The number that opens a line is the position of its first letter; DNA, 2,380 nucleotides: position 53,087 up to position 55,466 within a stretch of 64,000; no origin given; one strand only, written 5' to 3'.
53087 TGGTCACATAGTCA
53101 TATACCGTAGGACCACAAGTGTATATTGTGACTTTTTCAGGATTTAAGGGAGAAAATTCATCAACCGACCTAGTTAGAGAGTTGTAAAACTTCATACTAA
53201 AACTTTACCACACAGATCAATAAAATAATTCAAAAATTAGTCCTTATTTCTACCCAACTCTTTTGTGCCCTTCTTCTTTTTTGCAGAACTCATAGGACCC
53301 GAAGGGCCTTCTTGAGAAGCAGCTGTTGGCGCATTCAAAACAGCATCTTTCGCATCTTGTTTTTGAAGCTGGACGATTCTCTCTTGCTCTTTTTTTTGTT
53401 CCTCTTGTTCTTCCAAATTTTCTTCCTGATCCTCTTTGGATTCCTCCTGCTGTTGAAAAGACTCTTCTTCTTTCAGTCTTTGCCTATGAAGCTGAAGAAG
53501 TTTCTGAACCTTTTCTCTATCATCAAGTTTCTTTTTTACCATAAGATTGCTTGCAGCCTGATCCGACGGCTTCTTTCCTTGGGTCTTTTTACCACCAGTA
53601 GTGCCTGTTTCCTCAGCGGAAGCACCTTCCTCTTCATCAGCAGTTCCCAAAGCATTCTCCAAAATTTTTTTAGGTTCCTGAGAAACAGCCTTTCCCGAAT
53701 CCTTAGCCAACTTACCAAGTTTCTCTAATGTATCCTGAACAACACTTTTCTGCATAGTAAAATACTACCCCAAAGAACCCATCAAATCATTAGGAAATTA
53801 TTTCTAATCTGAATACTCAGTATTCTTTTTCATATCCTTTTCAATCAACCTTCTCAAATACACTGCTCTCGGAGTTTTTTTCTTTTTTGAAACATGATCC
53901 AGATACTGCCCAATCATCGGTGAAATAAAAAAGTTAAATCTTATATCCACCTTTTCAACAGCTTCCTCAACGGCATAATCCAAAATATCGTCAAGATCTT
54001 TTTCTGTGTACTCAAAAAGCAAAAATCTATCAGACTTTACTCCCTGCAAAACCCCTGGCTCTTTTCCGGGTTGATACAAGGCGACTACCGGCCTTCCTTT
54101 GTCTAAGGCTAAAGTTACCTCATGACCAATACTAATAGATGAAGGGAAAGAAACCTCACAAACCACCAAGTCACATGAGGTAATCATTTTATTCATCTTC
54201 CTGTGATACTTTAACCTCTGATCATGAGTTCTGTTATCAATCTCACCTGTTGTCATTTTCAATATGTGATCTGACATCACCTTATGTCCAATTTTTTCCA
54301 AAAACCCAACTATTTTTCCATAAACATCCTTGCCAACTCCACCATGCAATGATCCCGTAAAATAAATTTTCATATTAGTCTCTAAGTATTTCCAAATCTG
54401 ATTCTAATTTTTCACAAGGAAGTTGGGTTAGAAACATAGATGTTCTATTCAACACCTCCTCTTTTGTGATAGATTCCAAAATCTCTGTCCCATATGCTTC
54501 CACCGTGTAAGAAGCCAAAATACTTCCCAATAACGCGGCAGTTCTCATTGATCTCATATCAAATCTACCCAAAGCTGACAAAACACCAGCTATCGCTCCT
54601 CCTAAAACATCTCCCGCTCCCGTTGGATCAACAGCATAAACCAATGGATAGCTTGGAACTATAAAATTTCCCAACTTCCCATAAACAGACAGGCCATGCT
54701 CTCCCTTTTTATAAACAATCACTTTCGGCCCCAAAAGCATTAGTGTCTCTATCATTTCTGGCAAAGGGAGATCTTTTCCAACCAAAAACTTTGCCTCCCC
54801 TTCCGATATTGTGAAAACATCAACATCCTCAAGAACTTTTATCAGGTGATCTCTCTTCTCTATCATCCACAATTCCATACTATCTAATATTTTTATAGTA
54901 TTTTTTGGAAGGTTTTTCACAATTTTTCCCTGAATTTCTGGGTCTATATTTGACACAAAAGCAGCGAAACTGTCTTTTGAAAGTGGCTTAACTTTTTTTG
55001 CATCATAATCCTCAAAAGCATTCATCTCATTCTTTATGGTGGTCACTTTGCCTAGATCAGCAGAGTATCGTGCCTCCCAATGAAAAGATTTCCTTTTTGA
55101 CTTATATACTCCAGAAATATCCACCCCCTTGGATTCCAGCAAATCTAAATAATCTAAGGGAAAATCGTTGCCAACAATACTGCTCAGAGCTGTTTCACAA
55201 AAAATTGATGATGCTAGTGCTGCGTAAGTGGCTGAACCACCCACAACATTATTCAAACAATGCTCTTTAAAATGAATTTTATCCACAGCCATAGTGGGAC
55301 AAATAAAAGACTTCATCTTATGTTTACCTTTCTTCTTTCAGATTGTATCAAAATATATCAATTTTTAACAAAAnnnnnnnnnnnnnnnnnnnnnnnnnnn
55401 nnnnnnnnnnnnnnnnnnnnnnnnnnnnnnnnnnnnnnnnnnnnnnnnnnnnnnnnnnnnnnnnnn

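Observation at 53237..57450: Three tandem DNPH1/Rcl-like + ribbon-helix-helix fusion paralogs, each followed by a different partner gene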

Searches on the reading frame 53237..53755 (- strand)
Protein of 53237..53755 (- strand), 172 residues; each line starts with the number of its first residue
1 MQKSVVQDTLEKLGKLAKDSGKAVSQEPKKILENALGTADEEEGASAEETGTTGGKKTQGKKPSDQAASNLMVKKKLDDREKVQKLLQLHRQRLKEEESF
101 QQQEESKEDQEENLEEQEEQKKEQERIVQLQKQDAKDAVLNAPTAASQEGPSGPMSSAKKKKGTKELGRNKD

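Call 6: search_protein_families(library=pfam, proteins=[window:53237-53755:-], max_evalue=1)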
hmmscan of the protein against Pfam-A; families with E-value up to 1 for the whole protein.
window:53237-53755:- (172 aa): 1 family
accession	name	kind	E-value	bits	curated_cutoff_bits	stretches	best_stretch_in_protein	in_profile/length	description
PF10366.15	Vps39_1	-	0.77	10.5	22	0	72-133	31-92/108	Vacuolar sorting protein 39 domain 1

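Call 8: search_protein_families(library=ncbifam, proteins=[window:53237-53755:-], max_evalue=1)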
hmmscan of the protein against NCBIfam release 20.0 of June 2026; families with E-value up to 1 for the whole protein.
window:53237-53755:- (172 aa): 2 families
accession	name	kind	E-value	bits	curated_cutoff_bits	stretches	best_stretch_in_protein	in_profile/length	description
NF038349.1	dPGM_arch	equivalog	0.11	12.4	225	1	68-134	65-128/194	2,3-diphosphoglycerate-dependent phosphoglycerate mutase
NF009344.0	PRK12705.1-1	equivalog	0.23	10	831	1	21-141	48-165/572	hypothetical protein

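Call 28: search_protein_families(library=padloc, proteins=[window:53237-53755:-], max_evalue=0.01)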
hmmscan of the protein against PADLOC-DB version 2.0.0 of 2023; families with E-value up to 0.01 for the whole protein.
window:53237-53755:- (172 aa): 0 families

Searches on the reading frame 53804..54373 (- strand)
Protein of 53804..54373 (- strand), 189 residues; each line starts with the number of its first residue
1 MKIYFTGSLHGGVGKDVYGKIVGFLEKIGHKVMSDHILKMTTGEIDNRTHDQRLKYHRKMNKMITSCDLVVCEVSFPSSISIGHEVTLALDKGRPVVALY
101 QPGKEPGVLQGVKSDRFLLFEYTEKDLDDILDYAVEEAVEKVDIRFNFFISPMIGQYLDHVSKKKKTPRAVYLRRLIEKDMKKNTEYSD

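Call 6: search_protein_families(library=pfam, proteins=[window:53804-54373:-], max_evalue=1)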
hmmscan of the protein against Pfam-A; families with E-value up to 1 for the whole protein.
window:53804-54373:- (189 aa): 3 families
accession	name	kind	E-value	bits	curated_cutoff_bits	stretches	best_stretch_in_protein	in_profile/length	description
PF05014.21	Nuc_deoxyrib_tr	-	0.00073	20.1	28.8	1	3-104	1-101/117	Nucleoside 2-deoxyribosyltransferase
PF14359.12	DUF4406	-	0.033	15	22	1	1-97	1-90/91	Domain of unknown function (DUF4406)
PF10087.14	DUF2325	-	0.093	13.4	33.6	1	45-76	24-56/94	Uncharacterized protein conserved in bacteria (DUF2325)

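Call 8: search_protein_families(library=ncbifam, proteins=[window:53804-54373:-], max_evalue=1)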
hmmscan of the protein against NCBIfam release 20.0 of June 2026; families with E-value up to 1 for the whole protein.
window:53804-54373:- (189 aa): 3 families
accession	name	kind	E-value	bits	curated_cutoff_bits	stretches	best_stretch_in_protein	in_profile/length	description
NF001908.0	PRK00668.1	equivalog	0.033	14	155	1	12-76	14-79/141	nucleoside-diphosphate kinase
TIGR00478.1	tly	subfamily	0.074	12.4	185.8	1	51-103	118-174/228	TlyA family rRNA (cytidine-2'-O)-methyltransferase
NF048017.1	antitoxin_RelB_like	equivalog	0.2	11.9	50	0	152-181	4-33/70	type II toxin-antitoxin system RelB family antitoxin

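Call 28: search_protein_families(library=padloc, proteins=[window:53804-54373:-], max_evalue=0.01)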
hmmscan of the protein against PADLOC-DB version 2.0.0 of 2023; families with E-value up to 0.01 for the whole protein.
window:53804-54373:- (189 aa): 0 families

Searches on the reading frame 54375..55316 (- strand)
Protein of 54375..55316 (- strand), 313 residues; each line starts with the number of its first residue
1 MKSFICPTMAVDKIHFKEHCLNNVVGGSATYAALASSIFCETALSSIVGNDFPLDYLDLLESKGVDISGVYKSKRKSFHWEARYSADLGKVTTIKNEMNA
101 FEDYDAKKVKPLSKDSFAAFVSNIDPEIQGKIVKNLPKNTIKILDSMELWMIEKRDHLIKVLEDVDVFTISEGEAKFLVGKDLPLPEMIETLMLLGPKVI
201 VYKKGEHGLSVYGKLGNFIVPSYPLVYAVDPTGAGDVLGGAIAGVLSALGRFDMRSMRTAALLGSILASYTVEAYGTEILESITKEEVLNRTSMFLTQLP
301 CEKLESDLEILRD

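Call 6: search_protein_families(library=pfam, proteins=[window:54375-55316:-], max_evalue=1)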
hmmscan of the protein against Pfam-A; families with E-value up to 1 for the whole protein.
window:54375-55316:- (313 aa): 2 families
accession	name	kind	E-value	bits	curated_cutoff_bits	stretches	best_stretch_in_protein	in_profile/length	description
PF00294.29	PfkB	-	2.1e-21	77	25.8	1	14-279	25-297/302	pfkB family carbohydrate kinase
PF01256.23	Carb_kinase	-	0.26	11.1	27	1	143-262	96-210/242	NAD(P)H-hydrate dehydratase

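Call 8: search_protein_families(library=ncbifam, proteins=[window:54375-55316:-], max_evalue=1)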
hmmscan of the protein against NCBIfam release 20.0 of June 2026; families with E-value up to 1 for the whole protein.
window:54375-55316:- (313 aa): 10 families
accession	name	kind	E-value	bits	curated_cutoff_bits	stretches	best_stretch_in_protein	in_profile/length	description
NF040938.1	KDG_KDGal_kin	equivalog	6.2e-12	45.2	400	1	147-247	164-264/305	bifunctional 2-dehydro-3-deoxygluconokinase/2-dehydro-3-deoxygalactonokinase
TIGR02152.1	D_ribokin_bact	equivalog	3.1e-10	39.9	299.65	1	160-278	171-287/298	ribokinase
NF049991.1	TagKinase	equivalog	1.6e-09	37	420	1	153-243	183-272/321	tagatose kinase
TIGR04382.1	myo_inos_iolC_N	equivalog_domain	7e-09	35.4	300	1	157-269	181-291/309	5-dehydro-2-deoxygluconokinase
NF041164.1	NucKinThplmales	equivalog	3.6e-08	32.9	450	1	21-275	33-275/295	nucleoside kinase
TIGR02198.1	rfaE_dom_I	equivalog_domain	1.3e-07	31.1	345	1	22-281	44-306/315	D-glycero-beta-D-manno-heptose-7-phosphate kinase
NF006957.1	PRK09434.1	equivalog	8.6e-06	25.5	450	1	153-253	168-264/302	fructokinase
NF053626.1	RibKinHalex1628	equivalog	1.3e-05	24.9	330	1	26-264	38-269/293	ATP-dependent ribose-1-phosphate kinase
NF041134.1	R1P_kin_Thcocales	equivalog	0.061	12.7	500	1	228-278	224-269/291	ADP-dependent ribose-1-phosphate kinase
NF008353.0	PRK11142.1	equivalog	0.12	11.9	341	1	161-247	175-264/307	ribokinase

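Call 28: search_protein_families(library=padloc, proteins=[window:54375-55316:-], max_evalue=0.01)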
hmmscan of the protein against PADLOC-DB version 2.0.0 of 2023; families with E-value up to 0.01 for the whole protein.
window:54375-55316:- (313 aa): 0 families

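Call 76: search_solved_structures(query=window:54375-55316:-, max_evalue=0.00001)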
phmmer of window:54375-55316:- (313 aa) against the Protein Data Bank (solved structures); distinct sequences matched with E-value up to 0.00001: 5.
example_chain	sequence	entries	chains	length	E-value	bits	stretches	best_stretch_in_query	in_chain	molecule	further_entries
3kd6_A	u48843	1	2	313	2e-50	174.9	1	7-296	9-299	Carbohydrate kinase, PfkB family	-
3iq0_A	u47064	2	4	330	2.7e-11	46.4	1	151-279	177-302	putative Ribokinase II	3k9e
3h49_A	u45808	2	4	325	8.8e-07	31.6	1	26-260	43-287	Ribokinase | Uncharacterized sugar kinase ydjH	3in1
2c49_A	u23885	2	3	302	1e-06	31.4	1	25-278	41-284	SUGAR KINASE MJ0406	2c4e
1v19_A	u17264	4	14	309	9.6e-06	28.2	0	148-282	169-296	2-KETO-3-DEOXYGLUCONATE KINASE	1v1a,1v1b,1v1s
